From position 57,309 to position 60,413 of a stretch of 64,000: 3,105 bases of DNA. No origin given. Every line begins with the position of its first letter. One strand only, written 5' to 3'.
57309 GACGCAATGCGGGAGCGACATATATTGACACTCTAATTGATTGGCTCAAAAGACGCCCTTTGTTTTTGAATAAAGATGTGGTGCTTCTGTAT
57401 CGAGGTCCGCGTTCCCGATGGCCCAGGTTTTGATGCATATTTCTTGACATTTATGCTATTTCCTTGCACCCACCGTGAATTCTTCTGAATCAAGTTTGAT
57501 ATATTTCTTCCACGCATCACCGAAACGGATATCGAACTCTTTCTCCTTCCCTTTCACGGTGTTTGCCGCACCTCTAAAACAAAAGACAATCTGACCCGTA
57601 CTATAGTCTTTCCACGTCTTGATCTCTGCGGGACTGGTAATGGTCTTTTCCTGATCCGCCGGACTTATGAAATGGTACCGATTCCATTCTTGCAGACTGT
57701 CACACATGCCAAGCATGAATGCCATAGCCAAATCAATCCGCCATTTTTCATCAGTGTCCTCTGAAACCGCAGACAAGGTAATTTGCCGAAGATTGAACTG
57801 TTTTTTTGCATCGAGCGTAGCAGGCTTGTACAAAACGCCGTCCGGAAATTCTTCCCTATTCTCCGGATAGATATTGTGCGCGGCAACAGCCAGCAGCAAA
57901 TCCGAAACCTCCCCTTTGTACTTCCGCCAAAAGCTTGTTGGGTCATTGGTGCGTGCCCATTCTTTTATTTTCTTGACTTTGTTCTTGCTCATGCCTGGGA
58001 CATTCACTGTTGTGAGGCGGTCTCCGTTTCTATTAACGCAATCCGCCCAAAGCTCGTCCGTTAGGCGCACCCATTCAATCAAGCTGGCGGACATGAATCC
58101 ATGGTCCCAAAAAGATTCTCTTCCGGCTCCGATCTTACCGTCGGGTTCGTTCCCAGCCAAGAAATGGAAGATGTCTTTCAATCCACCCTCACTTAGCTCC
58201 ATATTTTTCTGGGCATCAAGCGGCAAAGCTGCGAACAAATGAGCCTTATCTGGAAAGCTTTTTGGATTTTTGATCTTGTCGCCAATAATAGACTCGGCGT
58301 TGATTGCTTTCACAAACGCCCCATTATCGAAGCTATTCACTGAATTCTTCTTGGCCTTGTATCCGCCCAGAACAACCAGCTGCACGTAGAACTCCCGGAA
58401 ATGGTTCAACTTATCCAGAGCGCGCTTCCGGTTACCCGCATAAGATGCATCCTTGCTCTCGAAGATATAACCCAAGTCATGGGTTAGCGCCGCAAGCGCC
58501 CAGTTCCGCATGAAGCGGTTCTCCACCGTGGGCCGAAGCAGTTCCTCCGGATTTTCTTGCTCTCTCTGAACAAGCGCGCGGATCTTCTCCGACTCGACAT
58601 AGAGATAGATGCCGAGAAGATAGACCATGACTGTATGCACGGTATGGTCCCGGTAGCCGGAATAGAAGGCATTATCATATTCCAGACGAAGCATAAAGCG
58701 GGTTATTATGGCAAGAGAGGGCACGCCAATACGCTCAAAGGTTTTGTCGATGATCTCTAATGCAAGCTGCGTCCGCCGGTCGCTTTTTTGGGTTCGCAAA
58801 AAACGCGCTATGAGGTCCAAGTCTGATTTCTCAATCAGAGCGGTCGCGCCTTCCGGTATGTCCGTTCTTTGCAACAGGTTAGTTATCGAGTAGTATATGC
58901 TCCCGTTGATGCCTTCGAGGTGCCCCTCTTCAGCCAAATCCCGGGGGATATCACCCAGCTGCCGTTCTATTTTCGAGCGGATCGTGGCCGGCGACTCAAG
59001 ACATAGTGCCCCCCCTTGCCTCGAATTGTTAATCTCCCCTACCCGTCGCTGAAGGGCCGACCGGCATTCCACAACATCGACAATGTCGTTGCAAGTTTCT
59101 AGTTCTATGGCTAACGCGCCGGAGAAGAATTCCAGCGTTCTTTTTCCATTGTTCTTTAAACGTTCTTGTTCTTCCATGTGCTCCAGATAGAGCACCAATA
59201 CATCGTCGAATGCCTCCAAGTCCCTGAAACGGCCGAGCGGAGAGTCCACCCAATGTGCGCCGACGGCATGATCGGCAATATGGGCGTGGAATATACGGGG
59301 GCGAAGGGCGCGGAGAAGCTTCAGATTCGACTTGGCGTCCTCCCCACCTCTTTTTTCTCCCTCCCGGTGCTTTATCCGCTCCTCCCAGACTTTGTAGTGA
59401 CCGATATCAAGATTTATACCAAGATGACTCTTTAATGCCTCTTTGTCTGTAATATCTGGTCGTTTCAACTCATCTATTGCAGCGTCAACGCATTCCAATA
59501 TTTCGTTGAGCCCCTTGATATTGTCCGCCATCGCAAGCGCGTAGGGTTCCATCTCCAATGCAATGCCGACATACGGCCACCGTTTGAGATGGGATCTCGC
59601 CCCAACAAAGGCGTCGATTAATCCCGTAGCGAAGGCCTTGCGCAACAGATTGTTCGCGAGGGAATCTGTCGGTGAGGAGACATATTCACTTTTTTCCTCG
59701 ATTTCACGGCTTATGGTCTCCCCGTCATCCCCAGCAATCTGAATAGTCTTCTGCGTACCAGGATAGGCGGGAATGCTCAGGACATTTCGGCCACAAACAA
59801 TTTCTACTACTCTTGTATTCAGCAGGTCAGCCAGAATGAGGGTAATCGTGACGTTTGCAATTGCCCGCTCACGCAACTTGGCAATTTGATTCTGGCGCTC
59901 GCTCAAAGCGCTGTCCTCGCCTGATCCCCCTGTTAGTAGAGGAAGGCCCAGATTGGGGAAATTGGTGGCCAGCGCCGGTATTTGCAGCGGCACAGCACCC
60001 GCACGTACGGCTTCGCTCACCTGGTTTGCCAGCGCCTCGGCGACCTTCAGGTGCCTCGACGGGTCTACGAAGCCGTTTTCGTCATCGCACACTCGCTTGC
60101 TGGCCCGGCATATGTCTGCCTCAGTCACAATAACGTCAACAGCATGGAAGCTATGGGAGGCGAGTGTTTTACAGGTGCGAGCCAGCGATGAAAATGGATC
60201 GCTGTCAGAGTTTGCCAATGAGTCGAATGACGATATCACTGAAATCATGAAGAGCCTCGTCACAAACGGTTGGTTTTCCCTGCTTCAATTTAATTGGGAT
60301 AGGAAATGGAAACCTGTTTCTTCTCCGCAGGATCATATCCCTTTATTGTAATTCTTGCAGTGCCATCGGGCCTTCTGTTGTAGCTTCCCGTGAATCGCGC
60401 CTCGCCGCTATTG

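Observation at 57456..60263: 935-aa fusion of an Endo-IV/xylose-isomerase-like TIM barrel with an HD phosphohydrolase domain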

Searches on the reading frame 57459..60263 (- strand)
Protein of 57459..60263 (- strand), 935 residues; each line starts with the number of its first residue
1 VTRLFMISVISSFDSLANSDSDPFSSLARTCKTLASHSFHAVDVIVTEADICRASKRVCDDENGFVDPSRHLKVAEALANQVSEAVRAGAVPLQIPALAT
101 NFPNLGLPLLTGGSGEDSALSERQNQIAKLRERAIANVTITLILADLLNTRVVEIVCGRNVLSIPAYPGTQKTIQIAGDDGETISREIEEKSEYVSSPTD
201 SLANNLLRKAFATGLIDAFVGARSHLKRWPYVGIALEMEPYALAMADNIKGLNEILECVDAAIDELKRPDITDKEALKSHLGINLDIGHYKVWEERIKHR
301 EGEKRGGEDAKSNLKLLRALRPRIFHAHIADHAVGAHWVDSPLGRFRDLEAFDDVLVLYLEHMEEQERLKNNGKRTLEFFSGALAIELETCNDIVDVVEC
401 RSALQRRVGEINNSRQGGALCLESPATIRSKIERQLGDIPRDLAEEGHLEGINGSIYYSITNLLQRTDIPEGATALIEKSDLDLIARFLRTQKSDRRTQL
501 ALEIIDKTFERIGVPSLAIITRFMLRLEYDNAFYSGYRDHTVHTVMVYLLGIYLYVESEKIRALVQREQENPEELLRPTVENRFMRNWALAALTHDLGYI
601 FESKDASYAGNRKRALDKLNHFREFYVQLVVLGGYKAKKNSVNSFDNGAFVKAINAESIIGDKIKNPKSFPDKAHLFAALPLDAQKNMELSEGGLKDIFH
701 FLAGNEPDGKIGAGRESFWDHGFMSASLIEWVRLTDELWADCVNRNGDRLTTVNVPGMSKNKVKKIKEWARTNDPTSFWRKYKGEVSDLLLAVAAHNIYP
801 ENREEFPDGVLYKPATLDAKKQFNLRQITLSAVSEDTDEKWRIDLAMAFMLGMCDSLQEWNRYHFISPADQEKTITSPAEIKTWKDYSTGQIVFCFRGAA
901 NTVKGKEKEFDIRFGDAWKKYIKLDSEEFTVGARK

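Call 4: search_protein_families(library=pfam, proteins=[window:57459-60263:-], max_evalue=10)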
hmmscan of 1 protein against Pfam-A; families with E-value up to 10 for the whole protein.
window:57459-60263:- (935 aa): 0 families

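Call 5: search_protein_families(library=padloc, proteins=[window:57459-60263:-], max_evalue=10)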
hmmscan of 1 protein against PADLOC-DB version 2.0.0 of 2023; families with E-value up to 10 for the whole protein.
window:57459-60263:- (935 aa): 0 families

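Call 6: search_protein_families(library=ncbifam, proteins=[window:57459-60263:-], max_evalue=10)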
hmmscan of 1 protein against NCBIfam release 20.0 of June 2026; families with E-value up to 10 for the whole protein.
window:57459-60263:- (935 aa): 1 family
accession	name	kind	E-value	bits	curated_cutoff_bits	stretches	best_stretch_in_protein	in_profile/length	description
NF005130.0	PRK06569.1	equivalog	0.46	10.6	174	1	480-508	113-141/157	F0F1 ATP synthase subunit B'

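Call 9: find_homologous_proteins(query=window:57459-60263:-)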
Query window:57459-60263:- (935 aa): 1 proteins with E <= 0.001 among 8000 candidates.
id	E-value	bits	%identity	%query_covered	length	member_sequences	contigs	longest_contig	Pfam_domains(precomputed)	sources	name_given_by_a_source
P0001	2.7e-77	279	28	98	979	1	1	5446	-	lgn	-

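Call 14: find_encoding_contigs(protein=P0001, flank=10000)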
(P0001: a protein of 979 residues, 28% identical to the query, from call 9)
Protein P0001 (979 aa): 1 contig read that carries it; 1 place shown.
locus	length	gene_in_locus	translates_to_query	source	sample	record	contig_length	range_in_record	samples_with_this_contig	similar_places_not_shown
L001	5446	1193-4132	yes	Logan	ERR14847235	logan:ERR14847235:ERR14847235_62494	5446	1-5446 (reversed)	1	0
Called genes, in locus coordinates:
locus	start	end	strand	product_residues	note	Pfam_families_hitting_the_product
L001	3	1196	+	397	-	?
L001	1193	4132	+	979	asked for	-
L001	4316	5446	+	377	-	?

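Call 25: search_solved_structures(query=A1, max_evalue=10, show_alignments=3)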
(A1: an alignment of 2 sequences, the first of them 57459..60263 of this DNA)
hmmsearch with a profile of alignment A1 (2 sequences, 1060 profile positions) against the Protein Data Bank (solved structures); distinct sequences matched with E-value up to 10: 2.
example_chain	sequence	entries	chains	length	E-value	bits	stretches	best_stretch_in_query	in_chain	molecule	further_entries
7bjt_A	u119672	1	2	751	0.93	10.5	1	888-914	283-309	Alginate lyase, family PL17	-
7bm6_A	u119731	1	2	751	1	10.3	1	888-914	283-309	Alginate lyase, family PL17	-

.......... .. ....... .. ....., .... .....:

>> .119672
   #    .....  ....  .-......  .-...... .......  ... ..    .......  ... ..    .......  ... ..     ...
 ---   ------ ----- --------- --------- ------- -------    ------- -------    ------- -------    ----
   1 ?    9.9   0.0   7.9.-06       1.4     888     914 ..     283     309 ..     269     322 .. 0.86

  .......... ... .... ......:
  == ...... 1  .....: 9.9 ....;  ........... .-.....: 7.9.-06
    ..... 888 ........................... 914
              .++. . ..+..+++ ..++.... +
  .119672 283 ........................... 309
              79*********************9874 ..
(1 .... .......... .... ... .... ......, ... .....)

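Call 26: search_protein_families(library=pfam, proteins=[P0001, L001:3-1193:+], max_evalue=10)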
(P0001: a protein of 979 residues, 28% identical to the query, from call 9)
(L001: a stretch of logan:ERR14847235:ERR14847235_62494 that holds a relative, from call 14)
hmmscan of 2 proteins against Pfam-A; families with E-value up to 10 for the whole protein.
P0001 (979 aa): 2 families
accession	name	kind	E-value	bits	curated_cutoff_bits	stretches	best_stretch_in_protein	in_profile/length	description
PF01261.30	AP_endonuc_2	-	0.00018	21.7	31.1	2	249-300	150-196/249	Xylose isomerase-like TIM barrel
PF25167.1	DUF7829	-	0.16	11.7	28.6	1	526-609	53-128/224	Domain of unknown function (DUF7829)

L001:3-1193:+ (397 aa): 0 families

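Call 35: search_protein_representatives(alignment_id=A1)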
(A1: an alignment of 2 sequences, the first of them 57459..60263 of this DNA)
Query: 2 sequences, 1060 profile positions. Proteins with E-value up to 0.001 (for the whole library): 858; up to 1e-10: 139; up to 1e-30: 13. The best 150 are listed.
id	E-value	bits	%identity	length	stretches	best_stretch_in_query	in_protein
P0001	0.0e+00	1927.6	-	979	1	6-1049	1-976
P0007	4.0e-152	524.9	-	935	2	6-817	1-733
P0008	6.3e-152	524.2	-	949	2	6-829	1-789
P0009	4.3e-149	514.9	-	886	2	6-813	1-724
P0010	4.2e-139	481.8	-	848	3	6-659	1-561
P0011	4.0e-134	465.3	-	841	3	6-653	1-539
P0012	1.2e-130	453.8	-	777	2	138-813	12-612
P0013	1.3e-114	400.7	-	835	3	6-658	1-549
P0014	1.1e-113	397.6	-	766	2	7-654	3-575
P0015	8.0e-109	381.5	-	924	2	6-806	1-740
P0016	5.1e-105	368.9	-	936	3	6-654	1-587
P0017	1.4e-76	274.8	-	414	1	395-829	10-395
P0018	2.6e-42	161.3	-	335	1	6-347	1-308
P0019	8.1e-22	93.5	-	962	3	522-650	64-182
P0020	4.5e-21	91.0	-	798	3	541-636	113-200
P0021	5.2e-21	90.8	-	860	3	444-657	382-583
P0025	3.0e-19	85.0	-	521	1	66-427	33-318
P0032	1.2e-17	79.7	-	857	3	506-662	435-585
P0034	2.1e-17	78.8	-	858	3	505-642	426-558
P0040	8.0e-17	76.9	-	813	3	540-655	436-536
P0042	9.3e-17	76.7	-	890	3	505-680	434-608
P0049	5.3e-16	74.2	-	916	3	466-645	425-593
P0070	7.5e-15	70.4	-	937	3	506-683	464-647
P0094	2.6e-13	65.3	-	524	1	28-429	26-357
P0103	1.1e-12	63.2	-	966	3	467-634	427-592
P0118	7.7e-12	60.4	-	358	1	156-426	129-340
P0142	7.8e-11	57.1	-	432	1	235-427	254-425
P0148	1.6e-10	56.1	-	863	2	542-656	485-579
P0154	2.4e-10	55.5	-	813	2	507-654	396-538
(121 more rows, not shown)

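Call 38: search_protein_families(library=pfam, proteins=[P0025, P0094, P0118, P0142, P0007, P0008, P0009, P0010, P0015, P0016], max_evalue=1)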
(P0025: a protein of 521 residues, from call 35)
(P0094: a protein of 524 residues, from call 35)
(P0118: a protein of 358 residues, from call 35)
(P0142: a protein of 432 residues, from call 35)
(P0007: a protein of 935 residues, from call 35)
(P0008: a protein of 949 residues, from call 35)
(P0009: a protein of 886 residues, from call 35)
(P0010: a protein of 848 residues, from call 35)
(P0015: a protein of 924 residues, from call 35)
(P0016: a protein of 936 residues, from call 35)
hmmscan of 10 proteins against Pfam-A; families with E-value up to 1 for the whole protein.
P0025 (521 aa): 3 families
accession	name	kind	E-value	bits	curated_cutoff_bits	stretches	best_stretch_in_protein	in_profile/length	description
PF01261.30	AP_endonuc_2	-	3.3e-07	30.7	31.1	1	64-256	42-194/249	Xylose isomerase-like TIM barrel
PF00211.25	Guanylate_cyc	-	1.3e-06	28.5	21.9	1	333-480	8-143/183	Adenylate and Guanylate cyclase catalytic domain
PF19219.5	CoV_NSP15_N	-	0.16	12.7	27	1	465-487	23-45/61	Coronavirus replicase NSP15, N-terminal oligomerisation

P0094 (524 aa): 4 families
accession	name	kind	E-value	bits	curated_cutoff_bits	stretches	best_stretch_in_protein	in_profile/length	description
PF13676.11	TIR_2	-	6.9e-18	65.7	28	1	382-482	1-101/122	TIR domain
PF01261.30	AP_endonuc_2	-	3.3e-09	37.2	31.1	1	94-293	43-203/249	Xylose isomerase-like TIM barrel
PF01582.25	TIR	-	1.6e-05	25.2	21.3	1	381-462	3-85/179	TIR domain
PF20489.3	Birna_RdRp_C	-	0.11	13.4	28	1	168-204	67-103/106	Birnavirus RNA dependent RNA polymerase (VP1), C-terminal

P0118 (358 aa): 2 families
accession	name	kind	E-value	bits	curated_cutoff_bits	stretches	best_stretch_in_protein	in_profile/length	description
PF01261.30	AP_endonuc_2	-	1e-08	35.7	31.1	1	81-331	36-241/249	Xylose isomerase-like TIM barrel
PF20672.3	Gag_FV_central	-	0.021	14.9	30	1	246-287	31-72/173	Spumavirus Gag polyprotein, conserved central domain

P0142 (432 aa): 0 families

P0007 (935 aa): 1 family
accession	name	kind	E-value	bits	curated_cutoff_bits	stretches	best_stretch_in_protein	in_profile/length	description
PF01261.30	AP_endonuc_2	-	9.2e-08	32.5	31.1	1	82-282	42-196/249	Xylose isomerase-like TIM barrel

P0008 (949 aa): 2 families
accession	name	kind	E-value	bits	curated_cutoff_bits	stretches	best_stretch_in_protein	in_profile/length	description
PF01966.28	HD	-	0.00013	22.7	22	1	600-649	26-73/116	HD domain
PF20167.3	Transposase_32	-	0.079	13.3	45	1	537-647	16-119/177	Putative plant transposon protein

P0009 (886 aa): 3 families
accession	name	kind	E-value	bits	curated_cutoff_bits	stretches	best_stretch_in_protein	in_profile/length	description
PF01966.28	HD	-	0.051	14.3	22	0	550-570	27-49/116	HD domain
PF13427.11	AadA_C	-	0.14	12.8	22.2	0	40-100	6-67/103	Aminoglycoside adenylyltransferase, C-terminal domain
PF05634.16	APO_RNA-bind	-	0.3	10.9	25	0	140-165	91-117/200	APO RNA-binding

P0010 (848 aa): 1 family
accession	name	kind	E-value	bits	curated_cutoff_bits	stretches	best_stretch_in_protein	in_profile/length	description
PF05678.19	VQ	-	0.099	12.6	20.5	1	655-665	16-26/28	VQ motif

P0015 (924 aa): 1 family
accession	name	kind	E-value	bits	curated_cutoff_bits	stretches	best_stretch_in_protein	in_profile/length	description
PF18626.7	Gln_deamidase_2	-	0.096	13.3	25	0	470-517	8-54/106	Glutaminase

P0016 (936 aa): 0 families

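Call 39: search_protein_families(library=pfam, alignment_id=A3, max_evalue=0.001)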
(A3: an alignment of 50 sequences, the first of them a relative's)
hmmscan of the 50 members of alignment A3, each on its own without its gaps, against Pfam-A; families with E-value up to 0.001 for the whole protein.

A. member 1, P0019 (962 aa): 2 families
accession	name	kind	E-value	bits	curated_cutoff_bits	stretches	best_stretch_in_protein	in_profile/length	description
PF00069.31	Pkinase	-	4.2e-27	95.6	31.7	1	559-805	3-254/263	Protein kinase domain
PF07714.23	PK_Tyr_Ser-Thr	-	2.4e-18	66.8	23.1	1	559-804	3-250/258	Protein tyrosine and serine/threonine kinase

B. families by the number of members that match (of 50 scanned): 37 families (the first 25 are shown)
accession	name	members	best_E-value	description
PF00069.31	Pkinase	11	1.1e-28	Protein kinase domain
PF07714.23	PK_Tyr_Ser-Thr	11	6.2e-21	Protein tyrosine and serine/threonine kinase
PF05729.18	NACHT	3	6.3e-06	NACHT domain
PF12799.13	LRR_4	2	2.2e-58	Leucine Rich repeats (2 copies)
PF03781.23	FGE-sulfatase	2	1.1e-41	Sulfatase-modifying factor enzyme 1-like domain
PF01326.24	PPDK_N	2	8.6e-26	Pyruvate phosphate dikinase, AMP/ATP-binding domain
PF16095.11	COR-A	2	1.5e-25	C-terminal of Roc, COR-A domain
PF00391.29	PEP-utilizers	2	2.4e-23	PEP-utilising enzyme, mobile domain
PF08477.19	Roc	2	3e-20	Ras of Complex, Roc, domain of DAPkinase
PF23952.1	LRR_EndoS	2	5.7e-17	Endo-beta-N-acetylglucosaminidase EndoS LRR domain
PF01966.28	HD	2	2.9e-10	HD domain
PF00931.28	NB-ARC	2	9.6e-10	NB-ARC domain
PF13191.12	AAA_16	2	2.1e-08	AAA ATPase domain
PF04326.19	SLFN_AlbA_2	2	4.2e-08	Schlafen, AlbA_2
PF00071.28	Ras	2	6.8e-08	Ras family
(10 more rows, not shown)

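Call 45: search_solved_structures(query=A2, max_evalue=10, show_alignments=3)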
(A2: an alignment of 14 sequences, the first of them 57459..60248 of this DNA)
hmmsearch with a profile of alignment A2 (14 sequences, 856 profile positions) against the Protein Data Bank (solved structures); distinct sequences matched with E-value up to 10: 1.
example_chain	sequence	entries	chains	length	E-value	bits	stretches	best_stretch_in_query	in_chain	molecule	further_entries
3b5n_D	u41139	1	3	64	0.88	10.7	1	333-383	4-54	Protein transport protein SEC9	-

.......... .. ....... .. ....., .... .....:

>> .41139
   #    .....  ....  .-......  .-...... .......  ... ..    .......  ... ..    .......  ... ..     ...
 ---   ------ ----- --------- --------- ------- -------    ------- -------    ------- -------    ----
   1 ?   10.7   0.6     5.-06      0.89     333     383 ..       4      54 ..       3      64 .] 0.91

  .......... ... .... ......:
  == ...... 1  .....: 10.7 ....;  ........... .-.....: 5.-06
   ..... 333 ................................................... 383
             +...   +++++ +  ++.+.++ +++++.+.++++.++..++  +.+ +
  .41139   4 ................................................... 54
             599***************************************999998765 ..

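Call 54: predict_structure(alignment_id=A2)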
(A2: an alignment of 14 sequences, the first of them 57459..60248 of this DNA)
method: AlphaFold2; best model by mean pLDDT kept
length: 930 residues; sequences in the alignment: 14
mean_pLDDT: 82.9   pTM: 0.57
mean pLDDT of the five models: 82.9, 81.9, 80.8, 79.5, 79.1
residues with pLDDT >= 90: 367; 70-90: 413; 50-70: 107; < 50: 43
segments of 3 or more residues with pLDDT < 50: 437-441, 526-531, 632-635, 830-832, 856-869, 924-930
pLDDT, mean of each block of 10 residues (from residue 1): 87 70 89 90 91 73 88 90 79 91 65 60 88 97 94 80 57 59 63 84 91 94 94 88 92 93 81 94 93 87 89 94 89 82 93 93 87 92 85 91 88 76 72 54 73 88 89 93 81 89 93 87 57 73 96 91 88 94 96 83 82 90 78 50 84 85 90 87 83 93 86 92 94 91 85 83 80 85 94 79 85 89 70 65 92 60 42 76 84 77 86 90 43
secondary structure, 60 per line:
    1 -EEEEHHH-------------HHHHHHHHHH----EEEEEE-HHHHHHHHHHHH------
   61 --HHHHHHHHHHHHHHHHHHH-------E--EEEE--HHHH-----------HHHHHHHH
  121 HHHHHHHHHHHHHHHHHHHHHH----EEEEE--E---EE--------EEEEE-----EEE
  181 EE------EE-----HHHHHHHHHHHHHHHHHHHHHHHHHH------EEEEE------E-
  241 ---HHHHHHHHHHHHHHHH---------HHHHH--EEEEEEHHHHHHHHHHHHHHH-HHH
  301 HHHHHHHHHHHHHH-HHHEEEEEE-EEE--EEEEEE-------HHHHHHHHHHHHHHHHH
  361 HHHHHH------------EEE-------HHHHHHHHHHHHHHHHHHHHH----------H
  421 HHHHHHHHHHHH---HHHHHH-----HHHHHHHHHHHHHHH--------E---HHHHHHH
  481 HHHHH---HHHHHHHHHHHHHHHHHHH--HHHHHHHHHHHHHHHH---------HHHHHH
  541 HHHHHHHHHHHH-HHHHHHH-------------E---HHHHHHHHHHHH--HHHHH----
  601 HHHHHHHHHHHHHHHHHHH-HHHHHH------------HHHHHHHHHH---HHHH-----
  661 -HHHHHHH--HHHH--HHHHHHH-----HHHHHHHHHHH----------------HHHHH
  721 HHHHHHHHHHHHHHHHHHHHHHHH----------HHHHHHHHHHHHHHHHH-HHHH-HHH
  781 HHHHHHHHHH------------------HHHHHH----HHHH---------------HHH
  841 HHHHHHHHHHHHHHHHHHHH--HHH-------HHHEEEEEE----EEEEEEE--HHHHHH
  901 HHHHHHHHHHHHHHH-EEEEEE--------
elements in order (helices of 4 or more, strands of 3 or more residues): E2-5 H22-31 E36-41 H43-54 H63-81 E92-95 H98-101 H113-142 E147-151 E168-172 E178-182 H196-221 E228-232 H244-259 H269-273 E276-281 H282-296 H298-314 E319-324 E326-328 E331-336 H344-366 E379-381 H389-409 H420-432 H436-441 H447-461 H474-485 H489-507 H510-525 H535-552 H554-560 H578-589 H592-596 H601-619 H621-626 H639-648 H652-655 H662-668 H671-674 H677-683 H689-699 H716-744 H755-771 H773-776 H778-790 H809-814 H819-822 H838-860 E876-881 E886-892 H895-915 E917-922
